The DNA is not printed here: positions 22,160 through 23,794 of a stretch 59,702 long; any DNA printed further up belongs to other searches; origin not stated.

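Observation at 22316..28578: Four tandem, translationally coupled paralogues with unequal conservation of acidic blocks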

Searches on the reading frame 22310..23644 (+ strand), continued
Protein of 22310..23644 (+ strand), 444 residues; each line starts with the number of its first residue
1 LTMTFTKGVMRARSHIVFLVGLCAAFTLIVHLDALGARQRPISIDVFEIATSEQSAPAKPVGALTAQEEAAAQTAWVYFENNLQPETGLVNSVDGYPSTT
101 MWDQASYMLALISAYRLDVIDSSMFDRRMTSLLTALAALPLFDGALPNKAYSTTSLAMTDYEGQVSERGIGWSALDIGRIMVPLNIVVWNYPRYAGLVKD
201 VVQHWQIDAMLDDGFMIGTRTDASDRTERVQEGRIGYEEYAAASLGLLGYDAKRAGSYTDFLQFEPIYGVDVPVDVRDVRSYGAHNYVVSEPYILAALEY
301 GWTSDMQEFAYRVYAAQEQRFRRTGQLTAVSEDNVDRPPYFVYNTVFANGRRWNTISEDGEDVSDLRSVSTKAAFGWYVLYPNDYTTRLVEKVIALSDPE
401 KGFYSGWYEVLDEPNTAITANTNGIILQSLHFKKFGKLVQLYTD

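Call 30: predict_structure(alignment_id=A2)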
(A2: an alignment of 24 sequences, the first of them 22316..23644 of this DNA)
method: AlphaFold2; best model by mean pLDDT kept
length: 442 residues; sequences in the alignment: 24
mean_pLDDT: 90.9   pTM: 0.87
mean pLDDT of the five models: 90.9, 90.6, 90.2, 89.3, 86.2
residues with pLDDT >= 90: 317; 70-90: 98; 50-70: 23; < 50: 4
segments of 3 or more residues with pLDDT < 50: none
pLDDT, mean of each block of 10 residues (from residue 1): 58 81 82 55 65 87 97 98 97 97 98 98 98 98 97 95 94 95 93 96 94 91 89 89 87 84 93 82 88 94 92 97 95 95 92 92 96 98 97 96 95 97 98 91 67
secondary structure, 60 per line:
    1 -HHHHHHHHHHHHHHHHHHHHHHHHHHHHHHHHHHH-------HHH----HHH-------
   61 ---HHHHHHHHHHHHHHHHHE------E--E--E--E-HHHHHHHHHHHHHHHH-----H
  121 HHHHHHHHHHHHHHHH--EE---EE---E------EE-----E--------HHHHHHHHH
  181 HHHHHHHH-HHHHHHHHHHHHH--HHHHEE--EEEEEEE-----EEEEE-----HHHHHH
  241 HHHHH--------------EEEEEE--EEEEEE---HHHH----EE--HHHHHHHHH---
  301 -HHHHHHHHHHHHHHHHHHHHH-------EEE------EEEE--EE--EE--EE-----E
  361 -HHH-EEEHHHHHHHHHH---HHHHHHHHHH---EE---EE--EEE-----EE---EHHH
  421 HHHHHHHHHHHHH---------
elements in order: H2-36 H64-80 H99-114 H120-136 H172-188 H190-202 H205-208 E213-219 E225-229 H235-245 E260-265 E268-273 H277-280 H289-297 H302-322 E330-332 E339-342 E366-368 H369-378 H382-391 E404-406 H418-433
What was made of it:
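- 22316..23644 (+): P1: DUF3131 barrel with an N-terminal signal anchor (442 aa). It is the universal partner of the GT2. AF2 pLDDT 90.9, helix 2-36 followed by a barrel (call 30).
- The P1 model has pLDDT 90.9 (call 30).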

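Call 33: fold_search(model_id=the predicted structure, library=pdb)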
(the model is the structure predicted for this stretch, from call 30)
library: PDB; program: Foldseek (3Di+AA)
matches with E <= 10: 416; with E <= 0.001: 62
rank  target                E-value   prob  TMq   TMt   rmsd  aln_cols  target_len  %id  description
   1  4qt9_B                9.7e-11  1.00  0.58  0.62   5.9       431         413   13  Crystal structure of a putative glucoamylase (BACCAC_03554) from Bacteroides caccae ATCC 43185 at 2.05 A resolution (released 2014-08-06)
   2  3eu8_A                1.0e-10  1.00  0.59  0.61   6.1       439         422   13  Crystal structure of putative glucoamylase (YP_210071.1) from Bacteroides fragilis NCTC 9343 at 2.12 A resolution (released 2008-10-21)
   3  4qt9_A                1.2e-10  1.00  0.61  0.64   5.5       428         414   13  Crystal structure of a putative glucoamylase (BACCAC_03554) from Bacteroides caccae ATCC 43185 at 2.05 A resolution (released 2014-08-06)
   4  5gzh_A                7.9e-10  1.00  0.57  0.59   6.0       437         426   12  Endo-beta-1,2-glucanase from Chitinophaga pinensis - ligand free form (released 2017-03-15)
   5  5gzk_A                9.2e-10  1.00  0.58  0.61   6.1       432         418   13  Endo-beta-1,2-glucanase from Chitinophaga pinensis - sophorotriose and glucose complex (released 2017-03-15)
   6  8xuj_B                9.7e-10  1.00  0.56  0.58   7.6       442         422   14  Structure of beta-1,2-glucanase from Endozoicomonas elysicola (EeSGL1, ligand-free) (released 2025-01-22)
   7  8xuj_A                3.0e-09  1.00  0.56  0.58   9.9       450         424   14  Structure of beta-1,2-glucanase from Endozoicomonas elysicola (EeSGL1, ligand-free) (released 2025-01-22)
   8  5z06_B                3.5e-09  1.00  0.56  0.38   6.5       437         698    9  Crystal structure of beta-1,2-glucanase from Parabacteroides distasonis (released 2018-05-30)
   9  4gl3                  6.0e-09  1.00  0.57  0.61   6.3       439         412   10  Crystal structure of a putative glucoamylase (BACUNI_03963) from Bacteroides uniformis ATCC 8492 at 2.01 A resolution (released 2012-08-29)
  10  8rf0_A                2.3e-08  1.00  0.62  0.11   9.9       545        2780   12  WT-CGS sample in nanodisc (released 2024-03-20)
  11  8xuk                  3.0e-08  1.00  0.59  0.62   5.5       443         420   15  Structure of beta-1,2-glucanase from Photobacterium gaetbulicola (PgSGL3, ligand-free) (released 2025-01-22)
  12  8rf9                  3.5e-08  1.00  0.58  0.11  11.0       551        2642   12  CgsiGP1 sample in nanodisc (released 2024-03-20)
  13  5z06_A                7.1e-08  1.00  0.56  0.38   7.2       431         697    9  Crystal structure of beta-1,2-glucanase from Parabacteroides distasonis (released 2018-05-30)
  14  8wy1_B                1.0e-07  1.00  0.58  0.46   9.7       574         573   11  The structure of cyclization domain in cyclic beta-1,2-glucan synthase from Thermoanaerobacter italicus (released 2024-02-14)
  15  8wy1_A                3.0e-07  1.00  0.57  0.45   9.8       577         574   11  The structure of cyclization domain in cyclic beta-1,2-glucan synthase from Thermoanaerobacter italicus (released 2024-02-14)
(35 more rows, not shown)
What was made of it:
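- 22316..23644 (+): Foldseek top hits are all SGL-clan enzymes (call 33).
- Closest known: Clan GH-S endo-beta-1,2-glucanases: GH144. Same: These are the best structural matches to the P1 model (call 33).
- The top 19 Foldseek PDB hits are all GH144, GH192, GH194, GH189 or GH162 (E 1e-10 to 2e-6, call 33). BcsZ-type barrels appear among the lower Foldseek hits (call 33). GH8 and BcsZ score 5-6 orders of magnitude worse (call 33).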

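Call 51: search_solved_structures(query=A3, max_evalue=10, show_alignments=5)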
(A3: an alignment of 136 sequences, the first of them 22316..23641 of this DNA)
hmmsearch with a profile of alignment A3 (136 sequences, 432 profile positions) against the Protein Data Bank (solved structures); distinct sequences matched with E-value up to 10: 15.
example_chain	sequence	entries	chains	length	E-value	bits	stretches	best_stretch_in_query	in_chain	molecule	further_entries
8wy1_A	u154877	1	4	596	1.7e-05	27.1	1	46-136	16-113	Glycosyltransferase 36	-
8rf9_A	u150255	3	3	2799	0.087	14.9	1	77-137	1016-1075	Cyclic beta 1-2 glucan synthetase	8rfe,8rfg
8rf0_A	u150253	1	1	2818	0.087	14.9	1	77-137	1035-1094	Cyclic beta-(1,2)-glucan synthase NdvB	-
8xpx_A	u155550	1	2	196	0.12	14.4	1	287-373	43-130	Protein mono-ADP-ribosyltransferase PARP12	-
6v3w_A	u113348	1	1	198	0.12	14.4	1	287-373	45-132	Protein mono-ADP-ribosyltransferase PARP12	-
6wme_A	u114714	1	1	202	0.16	14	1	202-258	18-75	SUN domain-containing protein 2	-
2pqf_A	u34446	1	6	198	0.24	13.4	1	287-373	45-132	Poly [ADP-ribose] polymerase 12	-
4dxr_A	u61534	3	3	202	0.34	12.9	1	202-258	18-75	SUN domain-containing protein 2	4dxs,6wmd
6wmf_A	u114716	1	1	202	0.34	12.9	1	202-258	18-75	SUN domain-containing protein 2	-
4dxt_A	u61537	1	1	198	0.35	12.9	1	202-258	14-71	SUN domain-containing protein 2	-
4fi9_A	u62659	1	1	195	0.35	12.9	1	202-258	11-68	SUN domain-containing protein 2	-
3unp_A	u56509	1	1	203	0.36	12.8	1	202-258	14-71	SUN domain-containing protein 2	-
6wmg_A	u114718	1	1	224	0.37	12.8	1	202-258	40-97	SUN domain-containing protein 2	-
9jp5_B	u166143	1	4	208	0.5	12.4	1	231-279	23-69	Phthalate 3,4-dioxygenase beta subunit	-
5ed8_A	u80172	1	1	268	0.65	12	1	201-258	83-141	MKIAA0668 protein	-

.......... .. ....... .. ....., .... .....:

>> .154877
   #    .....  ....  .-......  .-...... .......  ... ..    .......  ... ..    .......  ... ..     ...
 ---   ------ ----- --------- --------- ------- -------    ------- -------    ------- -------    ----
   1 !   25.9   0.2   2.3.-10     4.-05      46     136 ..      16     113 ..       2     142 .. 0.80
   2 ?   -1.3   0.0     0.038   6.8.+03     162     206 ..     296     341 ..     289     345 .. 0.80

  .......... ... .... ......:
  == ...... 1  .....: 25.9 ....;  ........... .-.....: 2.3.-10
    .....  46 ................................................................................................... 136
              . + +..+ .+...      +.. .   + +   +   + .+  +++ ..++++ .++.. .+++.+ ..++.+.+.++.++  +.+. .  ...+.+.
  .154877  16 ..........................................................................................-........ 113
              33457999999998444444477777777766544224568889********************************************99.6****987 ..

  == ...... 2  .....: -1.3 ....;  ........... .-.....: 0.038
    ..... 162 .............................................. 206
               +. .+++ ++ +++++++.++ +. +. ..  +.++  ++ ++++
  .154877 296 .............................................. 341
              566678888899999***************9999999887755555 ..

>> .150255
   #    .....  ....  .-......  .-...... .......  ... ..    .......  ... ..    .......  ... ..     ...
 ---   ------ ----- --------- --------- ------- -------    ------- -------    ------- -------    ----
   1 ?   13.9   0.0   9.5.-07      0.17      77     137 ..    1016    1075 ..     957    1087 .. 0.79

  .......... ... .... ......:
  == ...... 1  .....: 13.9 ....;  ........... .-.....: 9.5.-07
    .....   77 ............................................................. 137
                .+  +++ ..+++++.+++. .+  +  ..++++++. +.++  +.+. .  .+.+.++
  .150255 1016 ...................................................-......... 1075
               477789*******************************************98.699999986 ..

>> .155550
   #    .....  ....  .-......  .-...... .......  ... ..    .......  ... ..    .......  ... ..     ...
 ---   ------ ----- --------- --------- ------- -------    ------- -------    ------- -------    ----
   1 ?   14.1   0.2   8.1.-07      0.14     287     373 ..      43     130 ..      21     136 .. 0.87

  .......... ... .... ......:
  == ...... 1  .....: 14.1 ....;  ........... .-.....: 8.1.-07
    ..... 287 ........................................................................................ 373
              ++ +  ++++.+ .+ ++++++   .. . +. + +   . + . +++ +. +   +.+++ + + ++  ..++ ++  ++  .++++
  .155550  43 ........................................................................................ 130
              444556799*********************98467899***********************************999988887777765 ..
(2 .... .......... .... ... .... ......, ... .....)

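Call 68: find_encoding_contigs(protein=P0117, flank=10000, max_places=1)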
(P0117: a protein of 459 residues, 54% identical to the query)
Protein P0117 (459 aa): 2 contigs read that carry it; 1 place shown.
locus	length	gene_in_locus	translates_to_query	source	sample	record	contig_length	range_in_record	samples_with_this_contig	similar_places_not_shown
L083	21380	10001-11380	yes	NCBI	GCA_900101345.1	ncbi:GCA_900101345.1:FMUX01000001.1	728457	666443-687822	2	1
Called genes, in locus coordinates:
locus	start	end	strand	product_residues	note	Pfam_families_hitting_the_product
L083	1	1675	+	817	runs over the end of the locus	PF00343:Phosphorylase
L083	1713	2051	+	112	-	PF01740:STAS, PF13466:STAS_2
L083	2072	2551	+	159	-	PF13581:HATPase_c_2, PF02518:HATPase_c (weak)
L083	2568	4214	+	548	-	PF14134:DUF4301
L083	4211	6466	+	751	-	PF02837:Glyco_hydro_2_N, PF22666:Glyco_hydro_2_N2, PF00703:Glyco_hydro_2, PF02836:Glyco_hydro_2_C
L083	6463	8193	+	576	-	PF02927:CelD_N, PF00759:Glyco_hydro_9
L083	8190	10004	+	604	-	PF13632:Glyco_trans_2_3 (faint), PF00535:Glycos_transf_2, PF13641:Glyco_tranf_2_3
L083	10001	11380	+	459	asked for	PF11329:DUF3131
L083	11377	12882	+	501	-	PF11329:DUF3131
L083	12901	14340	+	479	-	PF11329:DUF3131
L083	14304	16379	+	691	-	PF11329:DUF3131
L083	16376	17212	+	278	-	PF00753:Lactamase_B, PF19583:ODP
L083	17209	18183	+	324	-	PF07228:SpoIIE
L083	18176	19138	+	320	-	-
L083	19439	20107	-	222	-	-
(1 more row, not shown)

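Call 69: find_encoding_contigs(protein=P0063, flank=10000, max_places=1)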
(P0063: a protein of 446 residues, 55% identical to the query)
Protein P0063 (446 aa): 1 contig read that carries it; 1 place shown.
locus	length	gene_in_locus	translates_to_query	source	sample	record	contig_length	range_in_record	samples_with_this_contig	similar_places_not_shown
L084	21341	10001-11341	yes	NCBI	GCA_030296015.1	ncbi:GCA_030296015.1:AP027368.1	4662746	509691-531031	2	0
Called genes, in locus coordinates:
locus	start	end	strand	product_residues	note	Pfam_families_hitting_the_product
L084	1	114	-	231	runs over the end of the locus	PF03602:Cons_hypoth95, PF05175:MTS, PF06325:PrmA, PF13489:Methyltransf_23 (weak), PF08241:Methyltransf_11 (faint), PF13649:Methyltransf_25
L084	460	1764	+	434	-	PF05525:Branch_AA_trans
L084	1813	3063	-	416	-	-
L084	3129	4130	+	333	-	-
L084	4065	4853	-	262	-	-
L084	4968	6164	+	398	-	PF00072:Response_reg, PF07228:SpoIIE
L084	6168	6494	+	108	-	PF01740:STAS, PF13466:STAS_2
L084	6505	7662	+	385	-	PF00483:NTP_transferase, PF25084:LbH_EIF2B (faint), PF00132:Hexapep (weak), PF25087:GMPPB_C (weak)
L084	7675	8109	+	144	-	PF13581:HATPase_c_2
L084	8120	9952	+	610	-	PF00535:Glycos_transf_2, PF13641:Glyco_tranf_2_3, PF13632:Glyco_trans_2_3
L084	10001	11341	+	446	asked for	PF11329:DUF3131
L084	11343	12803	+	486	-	PF11329:DUF3131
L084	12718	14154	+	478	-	PF11329:DUF3131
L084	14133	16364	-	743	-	-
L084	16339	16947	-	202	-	PF00672:HAMP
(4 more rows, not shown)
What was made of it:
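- The GT2 is BcsA-like, and some loci carry GH9 and GH2 genes (calls 68, 69). GH9 genes sit in the Desulfoluna and Ferrimonas clusters (calls 68, 69).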

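Call 70: find_encoding_contigs(protein=P0105, flank=10000, max_places=1)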
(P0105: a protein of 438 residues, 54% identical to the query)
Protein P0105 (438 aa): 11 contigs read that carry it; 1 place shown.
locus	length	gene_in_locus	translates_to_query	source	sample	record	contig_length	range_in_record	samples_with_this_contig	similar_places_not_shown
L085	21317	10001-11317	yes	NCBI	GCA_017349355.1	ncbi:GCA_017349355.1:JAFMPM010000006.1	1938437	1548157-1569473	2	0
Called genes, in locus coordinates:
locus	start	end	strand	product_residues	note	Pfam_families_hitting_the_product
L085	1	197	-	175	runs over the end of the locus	-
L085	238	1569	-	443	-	PF00512:HisKA, PF02518:HATPase_c, PF00072:Response_reg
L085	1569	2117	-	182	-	PF07700:HNOB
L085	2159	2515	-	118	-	PF01627:Hpt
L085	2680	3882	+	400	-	PF00072:Response_reg, PF07228:SpoIIE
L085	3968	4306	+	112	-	PF01740:STAS, PF13466:STAS_2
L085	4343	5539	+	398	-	PF00483:NTP_transferase, PF12804:NTP_transf_3, PF25084:LbH_EIF2B (weak), PF25087:GMPPB_C, PF00132:Hexapep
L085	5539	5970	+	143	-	PF13581:HATPase_c_2, PF02518:HATPase_c (weak)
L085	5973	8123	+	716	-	PF13364:BetaGal_ABD2 (weak), PF22666:Glyco_hydro_2_N2, PF02837:Glyco_hydro_2_N, PF00703:Glyco_hydro_2, PF02836:Glyco_hydro_2_C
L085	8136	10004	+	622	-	PF00535:Glycos_transf_2, PF13641:Glyco_tranf_2_3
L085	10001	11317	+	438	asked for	PF11329:DUF3131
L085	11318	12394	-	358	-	PF00465:Fe-ADH (weak), PF13685:Fe-ADH_2, PF01761:DHQ_synthase, PF24621:DHQS_C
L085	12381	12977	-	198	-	PF13189:Cytidylate_kin2 (faint), PF13238:AAA_18, PF13671:AAA_33 (faint), PF01202:SKI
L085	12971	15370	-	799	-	PF11741:AMIN, PF21305:type_II_gspD_N0 (weak), PF07660:STN, PF03958:Secretin_N, PF00263:Secretin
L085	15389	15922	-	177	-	PF04351:PilP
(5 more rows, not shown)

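Call 83: search_dna_similar(query=window:22316-23641:+, collection=plasmids, mode=protein, max_rows=15, rows=spread)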
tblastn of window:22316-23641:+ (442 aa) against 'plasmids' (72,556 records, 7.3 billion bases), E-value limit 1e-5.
Records with a match: 28; places in all: 63; records where one place covers at least 80% of the query: 26.
Best place of each record, by identity: <60% 28.
By first word of the organism name: Pantoea 8; Sulfitobacter 8; Paracoccus 2; Nostoc 2; Salmonella 2; Vibrio 1; Rhodobacteraceae 1; Chimaeribacter 1; Pseudooceanicola 1; Limimaricola 1; and 1 more.
By predicted mobility (MOB-suite, as given by PLSDB): non-mobilizable 25; mobilizable 2; conjugative 1.
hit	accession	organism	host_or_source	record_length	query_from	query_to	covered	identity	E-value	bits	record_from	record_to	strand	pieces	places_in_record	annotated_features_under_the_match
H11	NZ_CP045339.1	Vibrio sp. THAF190c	pure culture,Surface of a polyethylene ...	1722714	1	439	99%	51.6%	1e-128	417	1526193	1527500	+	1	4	none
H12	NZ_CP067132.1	Paracoccus seriniphilus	cell culture,washing water of Bugula ...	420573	1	439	99%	42.7%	4e-95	320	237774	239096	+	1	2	DUF3131 domain-containing protein | glycosyltransferase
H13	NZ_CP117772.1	Nostoc sp. UHCC 0926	whole organism,lichen surface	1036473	39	435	90%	45.5%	2e-90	307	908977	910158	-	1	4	none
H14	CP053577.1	Salmonella enterica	stool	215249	45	442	90%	43.9%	1e-82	284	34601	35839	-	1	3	DUF3131 domain-containing protein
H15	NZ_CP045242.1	Pantoea sp. JZ29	Euphorbia granulata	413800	52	442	88%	44.6%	3e-82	283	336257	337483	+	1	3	DUF3131 domain-containing protein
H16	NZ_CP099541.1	Pantoea stewartii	Oryza sativa,cell culture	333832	52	442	88%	44.6%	3e-82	283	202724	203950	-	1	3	DUF3131 domain-containing protein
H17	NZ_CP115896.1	Pantoea piersonii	Homo sapiens,blood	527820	60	442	87%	45.0%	1e-81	281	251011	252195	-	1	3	DUF3131 domain-containing protein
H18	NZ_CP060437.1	Pseudooceanicola algae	whole organism,marine macroalga Fucus ...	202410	1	436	99%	39.5%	2e-87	298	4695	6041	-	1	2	DUF3131 domain-containing protein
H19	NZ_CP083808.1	Pantoea agglomerans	Eucalyptus grandis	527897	60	442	87%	44.5%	1e-82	284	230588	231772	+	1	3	DUF3131 domain-containing protein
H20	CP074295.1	Salmonella enterica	food,mixture corn and egg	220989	60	442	87%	44.5%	5e-81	280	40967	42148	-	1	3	DUF3131 domain-containing protein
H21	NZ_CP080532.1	Mesorhizobium sp. AR02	Oxytropis sp.,Cell culture,root nodule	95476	79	430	80%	28.8%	2e-20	101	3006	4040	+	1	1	DUF3131 domain-containing protein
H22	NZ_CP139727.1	Sulfitobacter faviae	Bacterial Culture,hydrothermal vent ...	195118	74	428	80%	26.8%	6e-17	91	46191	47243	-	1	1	DUF3131 domain-containing protein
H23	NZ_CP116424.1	Sulfitobacter faviae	Hexacorallia,culture,Cold water coral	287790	55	428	85%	24.8%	1e-12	78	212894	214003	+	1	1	DUF3131 domain-containing protein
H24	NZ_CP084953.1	Sulfitobacter indolifex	cell culture,Seawater from the North ...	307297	74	428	80%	25.3%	2e-15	86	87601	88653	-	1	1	DUF3131 domain-containing protein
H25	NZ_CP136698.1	Sulfitobacter dubius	Macrocystis pyrifera gametophyte,Whole ...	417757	288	428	32%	31.1%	5e-10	69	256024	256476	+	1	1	DUF3131 domain-containing protein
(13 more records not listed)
